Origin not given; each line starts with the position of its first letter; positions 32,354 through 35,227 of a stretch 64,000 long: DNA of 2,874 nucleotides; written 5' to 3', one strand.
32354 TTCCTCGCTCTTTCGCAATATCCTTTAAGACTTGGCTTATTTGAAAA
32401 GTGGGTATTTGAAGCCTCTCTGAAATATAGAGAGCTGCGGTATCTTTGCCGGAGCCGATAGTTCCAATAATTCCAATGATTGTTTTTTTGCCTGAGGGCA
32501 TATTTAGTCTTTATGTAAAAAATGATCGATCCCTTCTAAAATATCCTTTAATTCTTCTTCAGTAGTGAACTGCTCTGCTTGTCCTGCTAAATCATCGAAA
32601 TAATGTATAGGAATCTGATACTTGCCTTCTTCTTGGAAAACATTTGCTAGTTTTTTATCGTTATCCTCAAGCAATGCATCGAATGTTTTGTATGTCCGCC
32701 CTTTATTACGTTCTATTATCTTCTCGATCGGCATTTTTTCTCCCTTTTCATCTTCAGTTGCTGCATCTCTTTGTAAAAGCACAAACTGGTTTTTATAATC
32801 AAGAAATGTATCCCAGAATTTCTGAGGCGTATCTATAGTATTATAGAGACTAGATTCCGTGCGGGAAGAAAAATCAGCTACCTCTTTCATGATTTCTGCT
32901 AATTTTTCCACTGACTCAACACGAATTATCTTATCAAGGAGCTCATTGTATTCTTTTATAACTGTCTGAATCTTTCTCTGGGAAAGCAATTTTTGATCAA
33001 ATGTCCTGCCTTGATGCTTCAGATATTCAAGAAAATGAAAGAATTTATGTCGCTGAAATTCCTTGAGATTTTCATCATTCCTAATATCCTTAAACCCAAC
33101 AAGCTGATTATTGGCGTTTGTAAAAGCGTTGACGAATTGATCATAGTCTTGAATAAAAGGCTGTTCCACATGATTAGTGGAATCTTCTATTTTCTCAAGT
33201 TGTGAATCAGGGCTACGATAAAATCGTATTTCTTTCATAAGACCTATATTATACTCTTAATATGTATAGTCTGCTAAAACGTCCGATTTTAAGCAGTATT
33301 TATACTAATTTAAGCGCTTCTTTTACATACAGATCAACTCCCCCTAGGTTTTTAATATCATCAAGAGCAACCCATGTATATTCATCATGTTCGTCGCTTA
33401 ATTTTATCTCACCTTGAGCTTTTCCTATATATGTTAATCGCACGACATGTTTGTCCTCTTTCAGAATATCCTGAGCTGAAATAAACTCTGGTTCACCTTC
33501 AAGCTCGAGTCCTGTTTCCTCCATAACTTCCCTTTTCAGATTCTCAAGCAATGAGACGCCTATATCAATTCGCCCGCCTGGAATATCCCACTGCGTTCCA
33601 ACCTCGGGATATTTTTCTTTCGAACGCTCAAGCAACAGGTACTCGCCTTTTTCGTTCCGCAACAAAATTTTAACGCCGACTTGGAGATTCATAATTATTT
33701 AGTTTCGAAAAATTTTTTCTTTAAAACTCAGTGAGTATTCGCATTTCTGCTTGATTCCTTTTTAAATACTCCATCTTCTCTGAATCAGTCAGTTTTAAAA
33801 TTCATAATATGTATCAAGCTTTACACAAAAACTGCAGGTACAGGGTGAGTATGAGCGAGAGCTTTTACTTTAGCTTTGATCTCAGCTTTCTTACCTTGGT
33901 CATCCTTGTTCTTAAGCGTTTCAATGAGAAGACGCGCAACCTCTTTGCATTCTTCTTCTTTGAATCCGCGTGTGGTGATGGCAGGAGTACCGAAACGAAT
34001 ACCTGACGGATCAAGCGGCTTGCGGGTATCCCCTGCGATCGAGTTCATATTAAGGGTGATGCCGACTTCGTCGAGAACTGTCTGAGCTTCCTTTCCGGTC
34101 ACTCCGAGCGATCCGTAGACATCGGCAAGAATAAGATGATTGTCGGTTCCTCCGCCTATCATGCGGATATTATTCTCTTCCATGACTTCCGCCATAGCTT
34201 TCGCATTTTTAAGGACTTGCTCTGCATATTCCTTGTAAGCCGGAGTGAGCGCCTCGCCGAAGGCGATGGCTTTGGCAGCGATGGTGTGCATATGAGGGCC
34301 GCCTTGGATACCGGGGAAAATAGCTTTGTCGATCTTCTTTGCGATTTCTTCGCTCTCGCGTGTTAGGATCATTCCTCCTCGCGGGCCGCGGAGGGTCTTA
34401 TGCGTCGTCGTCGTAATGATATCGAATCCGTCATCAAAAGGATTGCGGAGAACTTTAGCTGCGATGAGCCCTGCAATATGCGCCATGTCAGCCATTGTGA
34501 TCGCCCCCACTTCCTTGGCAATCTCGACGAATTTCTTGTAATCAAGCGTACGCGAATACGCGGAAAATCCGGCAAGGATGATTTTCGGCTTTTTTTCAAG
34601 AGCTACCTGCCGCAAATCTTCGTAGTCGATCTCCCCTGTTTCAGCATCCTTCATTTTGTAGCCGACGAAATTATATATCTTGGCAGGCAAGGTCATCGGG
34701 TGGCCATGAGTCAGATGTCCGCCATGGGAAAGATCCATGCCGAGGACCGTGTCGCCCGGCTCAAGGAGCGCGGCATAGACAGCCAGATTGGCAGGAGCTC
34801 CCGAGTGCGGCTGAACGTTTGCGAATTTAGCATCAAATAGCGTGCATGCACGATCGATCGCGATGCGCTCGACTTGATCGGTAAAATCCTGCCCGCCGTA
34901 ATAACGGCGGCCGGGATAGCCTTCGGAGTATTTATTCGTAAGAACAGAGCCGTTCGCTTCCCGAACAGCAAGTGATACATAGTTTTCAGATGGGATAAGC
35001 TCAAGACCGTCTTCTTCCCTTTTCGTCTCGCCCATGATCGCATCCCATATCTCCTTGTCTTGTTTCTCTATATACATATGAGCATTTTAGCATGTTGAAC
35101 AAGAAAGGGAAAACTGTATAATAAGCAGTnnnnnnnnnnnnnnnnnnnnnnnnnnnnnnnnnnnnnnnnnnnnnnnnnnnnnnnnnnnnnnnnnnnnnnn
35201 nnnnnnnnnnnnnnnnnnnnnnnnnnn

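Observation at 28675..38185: Clustered thymidylate pathway (dut, tmk, glyA, thyX, folA, dcd) interleaved with NUDIX hydrolases, a small kinase and a PaaX-like regulator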

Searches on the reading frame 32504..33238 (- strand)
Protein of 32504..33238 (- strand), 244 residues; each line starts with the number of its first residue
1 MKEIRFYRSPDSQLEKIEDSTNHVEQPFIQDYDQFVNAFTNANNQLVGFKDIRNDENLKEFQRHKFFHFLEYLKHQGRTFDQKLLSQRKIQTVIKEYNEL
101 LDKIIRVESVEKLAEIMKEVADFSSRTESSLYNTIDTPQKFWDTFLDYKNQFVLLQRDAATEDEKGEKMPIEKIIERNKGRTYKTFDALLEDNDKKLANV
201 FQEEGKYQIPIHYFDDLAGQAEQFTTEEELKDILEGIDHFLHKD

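Call 3: search_protein_families(library=pfam, proteins=[window:32504-33238:-], max_evalue=0.01)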
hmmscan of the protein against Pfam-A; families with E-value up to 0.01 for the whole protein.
window:32504-33238:- (244 aa): 0 families

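Call 5: search_protein_families(library=ncbifam, proteins=[window:32504-33238:-], max_evalue=0.01)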
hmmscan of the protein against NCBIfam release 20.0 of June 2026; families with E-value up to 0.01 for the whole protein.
window:32504-33238:- (244 aa): 0 families

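Call 17: find_homologous_proteins(query=window:32504-33238:-, max_evalue=0.001)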
Query window:32504-33238:- (244 aa): 3 proteins with E <= 0.001 among 493 candidates.
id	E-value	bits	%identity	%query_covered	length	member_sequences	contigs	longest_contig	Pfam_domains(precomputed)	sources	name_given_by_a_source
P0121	9.7e-155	531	100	100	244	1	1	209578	-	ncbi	ncbi:MAG: hypothetical protein V4665_02835 [Patescibacteria group bacterium]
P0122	3.5e-45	173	43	91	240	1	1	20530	-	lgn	-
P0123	2.1e-34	138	38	84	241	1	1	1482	-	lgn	-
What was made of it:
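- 32504..33238 (-): 244-aa lineage-specific protein of unknown function. Only two homologues, at 43% and 38% identity (call 17).
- Tried and rejected: It has only two homologues (call 17).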

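Call 19: find_encoding_contigs(protein=P0122, flank=10000, max_places=2)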
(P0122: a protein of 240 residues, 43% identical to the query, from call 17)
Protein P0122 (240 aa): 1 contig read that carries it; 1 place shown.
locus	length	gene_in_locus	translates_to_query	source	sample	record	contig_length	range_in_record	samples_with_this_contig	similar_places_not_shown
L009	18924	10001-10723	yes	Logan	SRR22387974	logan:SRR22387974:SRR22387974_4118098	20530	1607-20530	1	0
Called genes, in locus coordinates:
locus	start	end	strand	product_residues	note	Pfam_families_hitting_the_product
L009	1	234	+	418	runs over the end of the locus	-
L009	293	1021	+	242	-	PF00121:TIM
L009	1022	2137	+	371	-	PF00162:PGK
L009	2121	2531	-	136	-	PF11969:DcpS_C, PF01230:HIT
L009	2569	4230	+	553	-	PF01368:DHH, PF02272:DHHA1, PF17768:RecJ_OB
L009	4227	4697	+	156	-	PF00075:RNase_H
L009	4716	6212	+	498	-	PF13567:DUF4131, PF03772:Competence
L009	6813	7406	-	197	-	PF02777:Sod_Fe_C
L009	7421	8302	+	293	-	PF00753:Lactamase_B, PF12706:Lactamase_B_2 (faint)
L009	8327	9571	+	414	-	PF00464:SHMT, PF00155:Aminotran_1_2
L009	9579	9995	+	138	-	-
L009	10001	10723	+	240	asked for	-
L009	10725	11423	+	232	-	PF01712:dNK, PF02223:Thymidylate_kin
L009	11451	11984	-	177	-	PF07659:DUF1599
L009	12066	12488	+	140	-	PF00692:dUTPase, PF22769:DCD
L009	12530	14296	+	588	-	PF03485:Arg_tRNA_synt_N, PF00750:tRNA-synt_1d, PF05746:DALR_1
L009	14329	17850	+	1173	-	PF00133:tRNA-synt_1, PF00300:His_Phos_1, PF00133:tRNA-synt_1, PF09334:tRNA-synt_1g (weak), PF08264:Anticodon_1, PF19302:DUF5915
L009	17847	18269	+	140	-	PF00293:NUDIX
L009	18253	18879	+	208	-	PF13419:HAD_2, PF13242:Hydrolase_like (weak)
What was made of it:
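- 32504..33238 (-): One of them sits between SHMT and tmk in L009 (call 19).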

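Call 67: search_protein_families(library=phrogs, proteins=[window:32504-33238:-], max_evalue=0.001)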
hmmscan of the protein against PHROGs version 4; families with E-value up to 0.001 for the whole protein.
window:32504-33238:- (244 aa): 0 families
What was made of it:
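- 32504..33238 (-): No Pfam, NCBIfam or PHROG hit (calls 3, 5, 67).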

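Call 83: search_protein_families(library=padloc, proteins=[window:32504-33238:-], max_evalue=0.001)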
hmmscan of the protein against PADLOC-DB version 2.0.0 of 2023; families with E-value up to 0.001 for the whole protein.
window:32504-33238:- (244 aa): 1 family
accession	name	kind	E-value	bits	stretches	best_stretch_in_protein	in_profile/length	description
PDLC01554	Cas8a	-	0.00011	19.9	1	59-127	81-149/273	CAS-I-A; effector_LS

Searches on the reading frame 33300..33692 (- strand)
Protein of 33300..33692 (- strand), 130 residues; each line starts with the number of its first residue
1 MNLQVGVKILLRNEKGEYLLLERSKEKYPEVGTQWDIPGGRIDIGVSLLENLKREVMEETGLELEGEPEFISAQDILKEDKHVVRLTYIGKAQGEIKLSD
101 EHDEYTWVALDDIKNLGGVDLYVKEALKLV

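Call 3: search_protein_families(library=pfam, proteins=[window:33300-33692:-], max_evalue=0.01)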
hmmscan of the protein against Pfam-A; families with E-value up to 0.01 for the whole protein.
window:33300-33692:- (130 aa): 1 family
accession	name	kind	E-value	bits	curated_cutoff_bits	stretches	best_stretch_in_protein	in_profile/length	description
PF00293.34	NUDIX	-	3.5e-20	72.8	21.1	1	4-114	3-119/134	NUDIX domain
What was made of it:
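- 33300..33692 (-): NUDIX hydrolase 4. PF00293 E 4e-20 (call 3).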

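Call 55: search_protein_families(library=ncbifam, proteins=[window:33300-33692:-], max_evalue=0.001)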
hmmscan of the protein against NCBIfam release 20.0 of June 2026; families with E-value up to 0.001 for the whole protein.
window:33300-33692:- (130 aa): 12 families
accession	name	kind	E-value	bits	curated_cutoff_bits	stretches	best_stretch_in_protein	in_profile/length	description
NF006530.0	PRK08999.1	equivalog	4e-10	39.2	245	1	10-114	12-113/315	Nudix family hydrolase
TIGR00586.1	mutt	equivalog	1.8e-09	37.7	97.9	1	3-114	5-112/129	8-oxo-dGTP diphosphatase MutT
NF012016.0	PRK15472.1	equivalog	1.1e-08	34.9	95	1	11-116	10-125/141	nucleoside triphosphatase NudI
NF008044.0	PRK10776.1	equivalog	2.5e-07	30.6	148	1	3-113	4-110/130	8-oxo-dGTP diphosphatase MutT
NF007834.0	PRK10546.1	equivalog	9.8e-06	25.4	156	1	14-110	13-106/135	pyrimidine (deoxy)nucleoside triphosphate diphosphatase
NF011963.0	PRK15434.1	subfamily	1.2e-05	25.1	146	1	5-113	18-134/159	GDP-mannose mannosyl hydrolase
NF001938.0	PRK00714.1-5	equivalog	2.9e-05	23.5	116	1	6-63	15-75/172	RNA pyrophosphohydrolase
TIGR02705.1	nudix_YtkD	equivalog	5.8e-05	22.7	154.4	1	36-93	48-104/156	RNA deprotection pyrophosphohydrolase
NF041652.1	Nud_hyd_Dein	equivalog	0.00026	21.2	200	1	6-95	17-105/152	Nudix hydrolase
NF006961.0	PRK09438.1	equivalog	0.00037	20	103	0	9-66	13-65/151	dihydroneopterin triphosphate diphosphatase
NF001937.0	PRK00714.1-4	equivalog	0.0006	19.5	139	0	5-65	9-63/161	RNA pyrophosphohydrolase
NF052459.1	OxoGTPPhMutT1Mycb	equivalog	0.0006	19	475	1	34-113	30-109/292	8-oxo-(d)GTP phosphatase MutT1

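Call 67: search_protein_families(library=phrogs, proteins=[window:33300-33692:-], max_evalue=0.001)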
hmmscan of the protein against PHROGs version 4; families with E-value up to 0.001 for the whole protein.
window:33300-33692:- (130 aa): 4 families
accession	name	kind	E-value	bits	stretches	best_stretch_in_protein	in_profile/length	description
phrog_1198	-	other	9.5e-14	52.7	1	4-122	38-158/253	MutT/NUDIX hydrolase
phrog_6216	-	unknown function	1.9e-05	24.6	1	33-113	24-98/545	-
phrog_1185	-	other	4.3e-05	24.1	1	31-77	177-223/301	nudix hydrolase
phrog_19657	-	other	0.00084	20.3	0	3-65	21-91/176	nudix hydrolase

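Call 83: search_protein_families(library=padloc, proteins=[window:33300-33692:-], max_evalue=0.001)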
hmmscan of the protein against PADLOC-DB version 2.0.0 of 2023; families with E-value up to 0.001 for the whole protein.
window:33300-33692:- (130 aa): 1 family
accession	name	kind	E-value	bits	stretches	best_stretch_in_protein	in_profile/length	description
PDLC04899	PDC-S07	-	2.6e-13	47.8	1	3-116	7-115/135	-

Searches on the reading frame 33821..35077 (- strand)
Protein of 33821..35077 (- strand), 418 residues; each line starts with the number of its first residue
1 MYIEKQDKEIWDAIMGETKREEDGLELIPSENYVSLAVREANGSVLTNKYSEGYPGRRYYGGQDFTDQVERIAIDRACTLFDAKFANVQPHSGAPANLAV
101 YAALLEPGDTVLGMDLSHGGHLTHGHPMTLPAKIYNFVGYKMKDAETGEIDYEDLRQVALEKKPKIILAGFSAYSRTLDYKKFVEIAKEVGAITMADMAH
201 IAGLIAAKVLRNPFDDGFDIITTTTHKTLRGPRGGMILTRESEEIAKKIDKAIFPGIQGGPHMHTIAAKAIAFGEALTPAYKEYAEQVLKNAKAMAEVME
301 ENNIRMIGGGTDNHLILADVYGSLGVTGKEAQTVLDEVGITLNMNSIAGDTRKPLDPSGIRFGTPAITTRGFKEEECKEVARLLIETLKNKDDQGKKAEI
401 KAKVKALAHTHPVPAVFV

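Call 4: search_protein_families(library=pfam, proteins=[window:33821-35077:-], max_evalue=0.01)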
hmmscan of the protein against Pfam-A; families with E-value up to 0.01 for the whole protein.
window:33821-35077:- (418 aa): 4 families
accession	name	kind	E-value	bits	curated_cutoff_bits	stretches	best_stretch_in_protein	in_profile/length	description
PF00464.25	SHMT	-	2.3e-156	520.8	27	1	3-383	1-398/399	Serine hydroxymethyltransferase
PF00155.27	Aminotran_1_2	-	2e-09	37.6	19.7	1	86-309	67-300/361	Aminotransferase class I and II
PF01053.26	Cys_Met_Meta_PP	-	0.00061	18.9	27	1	89-252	72-225/381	Cys/Met metabolism PLP-dependent enzyme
PF00266.25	Aminotran_5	-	0.0064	15.9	21.5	1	137-239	111-212/371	Aminotransferase class-V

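Call 5: search_protein_families(library=ncbifam, proteins=[window:33821-35077:-], max_evalue=0.01)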
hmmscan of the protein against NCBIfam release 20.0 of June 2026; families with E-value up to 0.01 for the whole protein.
window:33821-35077:- (418 aa): 15 families
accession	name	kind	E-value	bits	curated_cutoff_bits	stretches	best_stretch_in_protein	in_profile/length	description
NF000586.1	PRK00011.1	subfamily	2.2e-174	580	335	1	7-413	1-403/404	serine hydroxymethyltransferase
NF010094.0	PRK13580.1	equivalog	2.8e-127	425.4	735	2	110-405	170-462/496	glycine hydroxymethyltransferase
TIGR04506.1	F_threo_transal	equivalog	1.1e-32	113.6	650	1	59-407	65-397/609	fluorothreonine transaldolase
NF005394.0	PRK06939.1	equivalog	2.8e-08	32.9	460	1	81-310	99-324/397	glycine C-acetyltransferase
TIGR01977.1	am_tr_V_EF2568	hypoth_equivalog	5.1e-07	29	377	1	142-244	117-217/376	cysteine desulfurase family protein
NF040779.1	Sec_lyase_SclA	exception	6.9e-07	28.5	525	1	100-245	77-218/378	selenocysteine lyase SclA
TIGR00858.1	bioF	equivalog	3.6e-06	26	426.45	1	86-255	83-251/365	8-amino-7-oxononanoate synthase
TIGR01825.1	gly_Cac_T_rel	subfamily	4.3e-06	25.6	535.4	1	79-207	88-209/385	BioF/Kbl family PLP-dependent acyltransferase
NF003346.0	PRK04366.1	equivalog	6.7e-06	25.1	441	1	132-235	183-284/487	aminomethyl-transferring glycine dehydrogenase subunit GcvPB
TIGR03576.1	pyridox_MJ0158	hypoth_equivalog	3.3e-05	23.2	304.45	1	179-250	156-225/346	TIGR03576 family pyridoxal phosphate-dependent enzyme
NF006450.0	PRK08776.1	equivalog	6.8e-05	21.8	730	1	92-286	83-268/405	O-succinylhomoserine (thiol)-lyase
NF005961.0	PRK08045.1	equivalog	7.7e-05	21.5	690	1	74-233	57-204/386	cystathionine gamma-synthase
NF047599.1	SerpalmtaseBetaP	equivalog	0.00014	20.7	500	1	90-238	109-254/394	serine palmitoyltransferase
TIGR01326.1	OAH_OAS_sulfhy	subfamily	0.0008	18.2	495.1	1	85-232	73-208/418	O-acetylhomoserine aminocarboxypropyltransferase/cysteine synthase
NF047603.1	SerpalmtaseAlphaP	equivalog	0.0085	14.8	670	0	90-208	111-222/399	serine palmitoyltransferase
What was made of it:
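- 33821..35077 (-): Serine hydroxymethyltransferase (glyA). PF00464 E 2e-156; NF000586 580 bits (calls 4, 5).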
